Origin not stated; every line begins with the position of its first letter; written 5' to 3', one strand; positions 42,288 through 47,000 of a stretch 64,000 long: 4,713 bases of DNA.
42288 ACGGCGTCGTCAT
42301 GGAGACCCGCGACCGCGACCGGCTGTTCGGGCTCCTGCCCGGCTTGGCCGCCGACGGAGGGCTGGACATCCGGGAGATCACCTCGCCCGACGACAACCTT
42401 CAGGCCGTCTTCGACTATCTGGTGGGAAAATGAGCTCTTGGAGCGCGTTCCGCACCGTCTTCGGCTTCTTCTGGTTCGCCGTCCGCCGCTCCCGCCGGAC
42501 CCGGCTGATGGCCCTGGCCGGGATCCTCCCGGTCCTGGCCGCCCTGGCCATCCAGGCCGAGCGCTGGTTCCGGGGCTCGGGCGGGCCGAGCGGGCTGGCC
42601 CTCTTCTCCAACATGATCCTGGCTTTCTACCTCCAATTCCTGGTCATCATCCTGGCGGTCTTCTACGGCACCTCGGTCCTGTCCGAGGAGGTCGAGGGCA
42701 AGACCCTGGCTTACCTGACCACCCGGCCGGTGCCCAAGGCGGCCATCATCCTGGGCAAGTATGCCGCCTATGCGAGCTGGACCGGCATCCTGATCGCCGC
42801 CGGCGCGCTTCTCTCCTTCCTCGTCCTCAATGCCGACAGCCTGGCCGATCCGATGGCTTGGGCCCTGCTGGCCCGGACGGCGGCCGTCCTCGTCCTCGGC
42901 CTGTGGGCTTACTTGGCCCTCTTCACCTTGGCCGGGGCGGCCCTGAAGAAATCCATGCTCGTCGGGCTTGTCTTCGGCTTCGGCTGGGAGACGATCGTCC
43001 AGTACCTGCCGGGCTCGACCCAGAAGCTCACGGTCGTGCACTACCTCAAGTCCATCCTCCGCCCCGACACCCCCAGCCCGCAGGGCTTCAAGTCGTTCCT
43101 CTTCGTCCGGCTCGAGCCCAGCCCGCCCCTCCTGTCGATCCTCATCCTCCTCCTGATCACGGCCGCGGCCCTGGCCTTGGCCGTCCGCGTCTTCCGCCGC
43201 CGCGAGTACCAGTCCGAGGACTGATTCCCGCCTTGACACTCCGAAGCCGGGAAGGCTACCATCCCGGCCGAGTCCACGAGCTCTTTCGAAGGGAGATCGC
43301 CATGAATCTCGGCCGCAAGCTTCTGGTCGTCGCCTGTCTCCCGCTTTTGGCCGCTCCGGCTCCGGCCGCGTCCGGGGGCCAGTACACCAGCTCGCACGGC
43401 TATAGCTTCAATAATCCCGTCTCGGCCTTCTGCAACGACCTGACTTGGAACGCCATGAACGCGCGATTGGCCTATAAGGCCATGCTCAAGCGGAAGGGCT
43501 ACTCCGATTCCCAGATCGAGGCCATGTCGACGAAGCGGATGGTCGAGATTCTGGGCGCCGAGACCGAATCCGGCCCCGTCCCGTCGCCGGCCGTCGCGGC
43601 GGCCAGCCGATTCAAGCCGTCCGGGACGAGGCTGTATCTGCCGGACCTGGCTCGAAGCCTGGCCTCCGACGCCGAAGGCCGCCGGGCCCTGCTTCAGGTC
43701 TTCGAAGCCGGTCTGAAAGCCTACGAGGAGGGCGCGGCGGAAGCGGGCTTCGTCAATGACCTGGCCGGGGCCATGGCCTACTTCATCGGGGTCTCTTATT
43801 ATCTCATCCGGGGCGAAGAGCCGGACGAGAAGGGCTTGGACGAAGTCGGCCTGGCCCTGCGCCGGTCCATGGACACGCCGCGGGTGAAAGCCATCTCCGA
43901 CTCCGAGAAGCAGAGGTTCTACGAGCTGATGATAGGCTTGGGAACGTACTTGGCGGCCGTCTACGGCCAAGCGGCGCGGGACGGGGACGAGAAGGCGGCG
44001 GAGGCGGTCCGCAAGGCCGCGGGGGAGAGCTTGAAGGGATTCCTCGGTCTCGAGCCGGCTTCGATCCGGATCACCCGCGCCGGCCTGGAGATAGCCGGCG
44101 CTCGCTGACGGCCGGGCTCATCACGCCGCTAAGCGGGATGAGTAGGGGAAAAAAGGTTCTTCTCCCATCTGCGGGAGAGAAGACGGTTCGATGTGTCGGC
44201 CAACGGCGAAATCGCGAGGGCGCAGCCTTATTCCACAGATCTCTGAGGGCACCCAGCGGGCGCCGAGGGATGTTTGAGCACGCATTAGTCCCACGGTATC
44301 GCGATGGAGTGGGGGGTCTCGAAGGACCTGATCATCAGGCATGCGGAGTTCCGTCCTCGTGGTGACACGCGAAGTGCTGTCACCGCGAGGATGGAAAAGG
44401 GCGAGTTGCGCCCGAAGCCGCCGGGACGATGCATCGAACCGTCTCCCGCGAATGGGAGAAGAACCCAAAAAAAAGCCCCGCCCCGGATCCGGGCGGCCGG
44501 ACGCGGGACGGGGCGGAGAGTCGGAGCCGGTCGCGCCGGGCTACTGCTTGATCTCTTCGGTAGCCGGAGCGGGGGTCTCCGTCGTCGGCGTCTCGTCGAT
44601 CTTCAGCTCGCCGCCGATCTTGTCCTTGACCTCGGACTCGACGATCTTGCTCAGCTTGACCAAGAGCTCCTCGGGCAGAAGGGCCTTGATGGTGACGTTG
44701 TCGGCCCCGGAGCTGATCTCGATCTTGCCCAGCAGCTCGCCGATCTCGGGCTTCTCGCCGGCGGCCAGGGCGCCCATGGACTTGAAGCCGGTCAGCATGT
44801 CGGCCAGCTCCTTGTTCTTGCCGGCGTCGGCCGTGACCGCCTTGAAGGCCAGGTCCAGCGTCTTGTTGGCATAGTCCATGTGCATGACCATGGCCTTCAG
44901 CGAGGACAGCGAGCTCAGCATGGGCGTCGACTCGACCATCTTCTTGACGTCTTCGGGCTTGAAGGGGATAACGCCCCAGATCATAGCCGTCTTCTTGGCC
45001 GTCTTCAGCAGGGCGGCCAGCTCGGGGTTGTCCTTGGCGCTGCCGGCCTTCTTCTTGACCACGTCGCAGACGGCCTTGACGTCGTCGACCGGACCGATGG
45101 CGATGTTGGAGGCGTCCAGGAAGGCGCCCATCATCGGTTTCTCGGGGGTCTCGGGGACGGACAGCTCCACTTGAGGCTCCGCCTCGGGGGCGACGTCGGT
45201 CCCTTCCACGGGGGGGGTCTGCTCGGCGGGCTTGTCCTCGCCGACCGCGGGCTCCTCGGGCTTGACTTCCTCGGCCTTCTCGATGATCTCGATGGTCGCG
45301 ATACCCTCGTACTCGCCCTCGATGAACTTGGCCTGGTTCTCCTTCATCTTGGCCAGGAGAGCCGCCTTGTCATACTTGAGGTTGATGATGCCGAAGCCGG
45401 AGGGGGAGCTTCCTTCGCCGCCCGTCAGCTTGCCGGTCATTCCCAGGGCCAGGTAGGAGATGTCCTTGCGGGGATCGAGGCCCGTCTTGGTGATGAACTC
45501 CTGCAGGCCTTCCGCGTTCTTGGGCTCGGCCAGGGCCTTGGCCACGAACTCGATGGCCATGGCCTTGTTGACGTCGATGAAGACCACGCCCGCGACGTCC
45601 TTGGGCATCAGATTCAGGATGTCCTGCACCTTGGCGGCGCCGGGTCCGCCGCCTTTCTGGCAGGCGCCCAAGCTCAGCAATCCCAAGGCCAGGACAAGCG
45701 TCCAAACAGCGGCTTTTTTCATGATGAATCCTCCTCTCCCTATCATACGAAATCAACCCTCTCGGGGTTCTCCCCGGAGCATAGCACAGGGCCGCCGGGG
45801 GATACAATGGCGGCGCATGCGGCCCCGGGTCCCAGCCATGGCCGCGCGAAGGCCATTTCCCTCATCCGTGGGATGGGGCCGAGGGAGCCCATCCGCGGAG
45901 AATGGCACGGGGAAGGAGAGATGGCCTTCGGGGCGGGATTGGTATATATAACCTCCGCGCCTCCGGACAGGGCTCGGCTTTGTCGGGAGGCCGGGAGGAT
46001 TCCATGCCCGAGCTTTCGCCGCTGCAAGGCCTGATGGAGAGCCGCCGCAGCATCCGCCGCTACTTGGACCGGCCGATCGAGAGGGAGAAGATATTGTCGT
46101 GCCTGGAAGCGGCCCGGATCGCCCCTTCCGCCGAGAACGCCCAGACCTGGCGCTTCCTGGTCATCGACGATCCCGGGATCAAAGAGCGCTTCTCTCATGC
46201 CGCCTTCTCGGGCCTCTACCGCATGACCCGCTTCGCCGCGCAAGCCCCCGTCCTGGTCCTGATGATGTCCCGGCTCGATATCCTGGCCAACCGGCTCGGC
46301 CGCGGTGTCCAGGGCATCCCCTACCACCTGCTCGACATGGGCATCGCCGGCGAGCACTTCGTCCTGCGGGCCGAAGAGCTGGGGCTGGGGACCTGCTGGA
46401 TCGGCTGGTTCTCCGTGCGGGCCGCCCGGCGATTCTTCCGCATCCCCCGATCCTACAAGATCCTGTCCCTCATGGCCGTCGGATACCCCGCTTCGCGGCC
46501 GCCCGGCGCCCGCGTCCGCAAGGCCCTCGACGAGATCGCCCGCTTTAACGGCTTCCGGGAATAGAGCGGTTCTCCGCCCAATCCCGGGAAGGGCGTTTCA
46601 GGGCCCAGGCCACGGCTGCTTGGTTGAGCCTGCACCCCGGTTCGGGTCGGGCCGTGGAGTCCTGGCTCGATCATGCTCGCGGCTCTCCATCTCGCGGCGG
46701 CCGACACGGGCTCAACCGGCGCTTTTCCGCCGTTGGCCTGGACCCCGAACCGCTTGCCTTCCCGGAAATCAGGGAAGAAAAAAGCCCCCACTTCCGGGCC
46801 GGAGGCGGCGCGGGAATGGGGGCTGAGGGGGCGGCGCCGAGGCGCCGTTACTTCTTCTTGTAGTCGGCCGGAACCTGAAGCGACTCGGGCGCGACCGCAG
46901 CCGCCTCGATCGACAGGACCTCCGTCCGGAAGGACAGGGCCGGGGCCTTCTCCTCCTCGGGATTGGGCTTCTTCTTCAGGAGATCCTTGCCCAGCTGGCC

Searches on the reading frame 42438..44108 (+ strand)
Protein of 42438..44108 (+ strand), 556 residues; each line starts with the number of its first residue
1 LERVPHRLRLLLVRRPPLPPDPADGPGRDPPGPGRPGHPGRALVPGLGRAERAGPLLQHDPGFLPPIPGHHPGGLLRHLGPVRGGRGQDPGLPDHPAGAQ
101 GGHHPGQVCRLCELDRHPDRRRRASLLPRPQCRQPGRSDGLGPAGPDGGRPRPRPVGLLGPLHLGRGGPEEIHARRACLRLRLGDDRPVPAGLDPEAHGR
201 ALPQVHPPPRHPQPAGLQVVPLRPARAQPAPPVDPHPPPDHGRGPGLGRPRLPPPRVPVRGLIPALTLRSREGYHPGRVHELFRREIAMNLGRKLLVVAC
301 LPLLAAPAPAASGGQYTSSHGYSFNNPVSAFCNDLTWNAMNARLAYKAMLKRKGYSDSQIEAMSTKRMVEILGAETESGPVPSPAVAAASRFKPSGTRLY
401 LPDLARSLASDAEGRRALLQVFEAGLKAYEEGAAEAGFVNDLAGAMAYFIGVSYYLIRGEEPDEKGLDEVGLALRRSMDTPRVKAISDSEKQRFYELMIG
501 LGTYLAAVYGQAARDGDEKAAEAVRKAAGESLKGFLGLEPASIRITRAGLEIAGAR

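Call 17: search_protein_families(library=pfam, proteins=[window:42438-44108:+])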
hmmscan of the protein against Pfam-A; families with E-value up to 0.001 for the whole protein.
window:42438-44108:+ (556 aa): 1 family
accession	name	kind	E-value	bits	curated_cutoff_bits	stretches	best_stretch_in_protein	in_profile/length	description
PF20388.3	DUF6683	-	1e-40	140.4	23.6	1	295-552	6-252/253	Family of unknown function (DUF6683)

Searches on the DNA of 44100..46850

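Call 123: search_rna_families(source=window, start=44100, end=46850, threshold=evalue, max_evalue=1)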
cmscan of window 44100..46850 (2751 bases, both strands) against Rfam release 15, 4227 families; matches with E-value up to 1: 1.
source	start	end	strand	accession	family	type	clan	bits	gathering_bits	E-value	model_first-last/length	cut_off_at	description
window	45378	45423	+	RF01274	sR45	Gene; snRNA; snoRNA; CD-box;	-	18.4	40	0.73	1-55/55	no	Small nucleolar RNA sR45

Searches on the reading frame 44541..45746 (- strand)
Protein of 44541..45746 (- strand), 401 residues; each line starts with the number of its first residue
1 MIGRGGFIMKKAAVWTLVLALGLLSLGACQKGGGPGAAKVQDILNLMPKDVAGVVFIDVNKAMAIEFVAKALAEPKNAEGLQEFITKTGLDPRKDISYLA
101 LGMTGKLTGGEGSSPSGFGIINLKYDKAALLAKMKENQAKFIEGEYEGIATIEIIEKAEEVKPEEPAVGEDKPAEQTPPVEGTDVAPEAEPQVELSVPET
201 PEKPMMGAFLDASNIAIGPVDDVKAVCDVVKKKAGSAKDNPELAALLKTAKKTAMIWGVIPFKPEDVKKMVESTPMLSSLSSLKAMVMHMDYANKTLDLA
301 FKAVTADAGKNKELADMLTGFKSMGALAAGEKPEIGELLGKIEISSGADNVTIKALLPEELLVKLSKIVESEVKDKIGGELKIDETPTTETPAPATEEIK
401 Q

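Call 17: search_protein_families(library=pfam, proteins=[window:44541-45746:-])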
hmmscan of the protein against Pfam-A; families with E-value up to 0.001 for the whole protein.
window:44541-45746:- (401 aa): 0 families

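Call 35: find_homologous_proteins(query=window:44541-45746:-, max_evalue=1e-20)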
Query window:44541-45746:- (401 aa): 51 proteins with E <= 1e-20 among 8000 candidates.
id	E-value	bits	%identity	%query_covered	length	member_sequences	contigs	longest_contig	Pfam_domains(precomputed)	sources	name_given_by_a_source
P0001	3.2e-242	821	99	98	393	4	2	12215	-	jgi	jgi:hypothetical protein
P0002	2.9e-226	769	93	98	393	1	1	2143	-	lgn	-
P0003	4.6e-219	745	89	98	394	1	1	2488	-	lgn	-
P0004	2.4e-187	641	80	98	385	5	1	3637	-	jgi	-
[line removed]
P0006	4.8e-160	551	72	95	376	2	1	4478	-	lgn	-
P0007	5.2e-160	551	72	95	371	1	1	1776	-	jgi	jgi:hypothetical protein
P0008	2.1e-156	539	69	95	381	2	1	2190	-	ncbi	-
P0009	1.2e-149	517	65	95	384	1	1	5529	-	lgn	-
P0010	4.1e-136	472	72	78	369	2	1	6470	-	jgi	-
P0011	6.0e-115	403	56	98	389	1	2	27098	-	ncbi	-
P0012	1.0e-114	402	55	94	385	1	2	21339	-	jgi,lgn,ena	jgi:hypothetical protein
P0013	2.4e-112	394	56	93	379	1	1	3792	-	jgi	-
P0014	8.3e-110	386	54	88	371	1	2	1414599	-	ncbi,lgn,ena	-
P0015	9.7e-109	382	54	93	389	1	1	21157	-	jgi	jgi:hypothetical protein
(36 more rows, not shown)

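Call 36: find_encoding_contigs(protein=P0001, flank=10000, max_places=4)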
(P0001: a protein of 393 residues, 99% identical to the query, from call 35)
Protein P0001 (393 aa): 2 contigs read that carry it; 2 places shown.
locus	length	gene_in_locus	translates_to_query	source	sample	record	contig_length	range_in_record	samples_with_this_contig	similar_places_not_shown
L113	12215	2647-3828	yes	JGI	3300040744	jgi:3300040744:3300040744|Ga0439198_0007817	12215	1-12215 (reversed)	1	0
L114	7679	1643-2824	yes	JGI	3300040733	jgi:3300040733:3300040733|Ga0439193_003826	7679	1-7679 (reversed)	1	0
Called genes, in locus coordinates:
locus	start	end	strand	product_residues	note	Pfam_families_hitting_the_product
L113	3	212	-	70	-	?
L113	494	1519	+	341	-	-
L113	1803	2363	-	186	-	PF00881:Nitroreductase, PF14512:TM1586_NiRdase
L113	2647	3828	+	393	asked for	-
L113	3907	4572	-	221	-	PF24521:Ank_KRIT1 (weak), PF12796:Ank_2, PF13606:Ank_3 (faint), PF13637:Ank_4 (weak), PF13857:Ank_5, PF00023:Ank (weak)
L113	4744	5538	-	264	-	PF12679:ABC2_membrane_2, PF12730:ABC2_membrane_4, PF13346:ABC2_membrane_5 (faint)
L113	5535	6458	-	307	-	PF00005:ABC_tran, PF13304:AAA_21 (weak)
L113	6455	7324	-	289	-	PF12679:ABC2_membrane_2, PF12730:ABC2_membrane_4 (weak), PF12698:ABC2_membrane_3 (weak), PF10920:DUF2705 (weak)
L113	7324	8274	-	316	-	PF00005:ABC_tran, PF13304:AAA_21, PF13732:DrrA1-3_C (faint)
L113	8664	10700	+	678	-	PF00930:DPPIV_N (faint), PF26550:Tricorn_2nd, PF26549:Tricorn_N, PF07676:PD40, PF26549:Tricorn_N (weak), PF20434:BD-FAE, PF00326:Peptidase_S9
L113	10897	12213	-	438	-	?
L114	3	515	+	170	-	?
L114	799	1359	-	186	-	PF00881:Nitroreductase, PF14512:TM1586_NiRdase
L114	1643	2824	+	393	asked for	-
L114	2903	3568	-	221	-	PF24521:Ank_KRIT1 (weak), PF12796:Ank_2, PF13606:Ank_3 (faint), PF13637:Ank_4 (weak), PF13857:Ank_5, PF00023:Ank (weak)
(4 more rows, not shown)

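Call 37: find_encoding_contigs(protein=P0005, flank=10000, max_places=4)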
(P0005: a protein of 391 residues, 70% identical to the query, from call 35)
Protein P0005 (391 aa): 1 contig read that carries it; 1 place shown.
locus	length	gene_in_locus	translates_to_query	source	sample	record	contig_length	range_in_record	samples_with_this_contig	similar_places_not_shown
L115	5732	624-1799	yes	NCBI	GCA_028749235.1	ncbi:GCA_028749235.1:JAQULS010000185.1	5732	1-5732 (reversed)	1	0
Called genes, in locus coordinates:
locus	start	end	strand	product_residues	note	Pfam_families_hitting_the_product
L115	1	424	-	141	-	PF14512:TM1586_NiRdase (faint), PF00881:Nitroreductase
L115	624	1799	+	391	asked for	-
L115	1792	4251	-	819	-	PF14498:Glyco_hyd_65N_2, PF22124:Glyco_hydro_95_cat, PF21307:Glyco_hydro_95_C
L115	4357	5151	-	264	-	PF12679:ABC2_membrane_2, PF12730:ABC2_membrane_4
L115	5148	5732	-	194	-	PF00005:ABC_tran, PF13304:AAA_21 (weak)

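Call 38: find_encoding_contigs(protein=P0010, flank=10000, max_places=4)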
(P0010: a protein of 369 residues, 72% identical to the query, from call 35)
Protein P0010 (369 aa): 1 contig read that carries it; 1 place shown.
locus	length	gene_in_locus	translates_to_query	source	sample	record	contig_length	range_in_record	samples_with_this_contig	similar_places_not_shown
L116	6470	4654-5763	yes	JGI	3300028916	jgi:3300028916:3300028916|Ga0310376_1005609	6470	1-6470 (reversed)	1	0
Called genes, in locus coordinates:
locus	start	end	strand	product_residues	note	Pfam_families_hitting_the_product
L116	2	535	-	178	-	?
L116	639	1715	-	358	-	-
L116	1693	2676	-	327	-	PF13103:TonB_2, PF03544:TonB_C (weak)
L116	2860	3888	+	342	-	-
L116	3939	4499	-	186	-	PF00881:Nitroreductase, PF14512:TM1586_NiRdase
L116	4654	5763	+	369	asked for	-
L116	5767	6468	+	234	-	?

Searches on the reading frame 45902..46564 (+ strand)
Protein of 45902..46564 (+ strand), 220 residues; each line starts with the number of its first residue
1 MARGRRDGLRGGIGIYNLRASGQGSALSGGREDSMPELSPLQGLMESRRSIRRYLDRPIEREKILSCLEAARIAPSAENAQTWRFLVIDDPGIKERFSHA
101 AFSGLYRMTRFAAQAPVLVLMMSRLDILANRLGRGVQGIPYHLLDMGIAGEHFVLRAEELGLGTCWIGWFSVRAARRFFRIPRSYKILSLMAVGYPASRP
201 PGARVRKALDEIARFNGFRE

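Call 16: search_protein_families(library=pfam, proteins=[window:45902-46564:+])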
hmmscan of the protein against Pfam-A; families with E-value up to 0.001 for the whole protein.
window:45902-46564:+ (220 aa): 2 families
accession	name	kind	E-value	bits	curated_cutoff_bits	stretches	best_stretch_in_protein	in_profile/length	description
PF00881.29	Nitroreductase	-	2.3e-30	106.4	23.5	2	46-104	2-60/167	Nitroreductase family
PF14512.11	TM1586_NiRdase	-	1.6e-17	64.3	27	1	145-216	83-152/215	Putative TM nitroreductase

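Call 79: find_encoding_contigs(protein=window:46004-46561:+, flank=6000, max_places=10)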
Protein seq(186 aa) (186 aa): 2 contigs read that carry it; 2 places shown.
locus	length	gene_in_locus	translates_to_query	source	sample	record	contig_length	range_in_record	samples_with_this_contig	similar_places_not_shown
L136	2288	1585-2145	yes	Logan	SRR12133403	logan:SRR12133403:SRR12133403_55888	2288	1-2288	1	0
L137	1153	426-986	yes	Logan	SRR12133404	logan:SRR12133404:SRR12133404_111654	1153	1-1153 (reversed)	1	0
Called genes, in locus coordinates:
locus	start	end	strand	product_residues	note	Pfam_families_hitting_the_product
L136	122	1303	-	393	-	-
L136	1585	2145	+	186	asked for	PF00881:Nitroreductase, PF14512:TM1586_NiRdase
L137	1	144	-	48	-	?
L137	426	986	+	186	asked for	PF00881:Nitroreductase, PF14512:TM1586_NiRdase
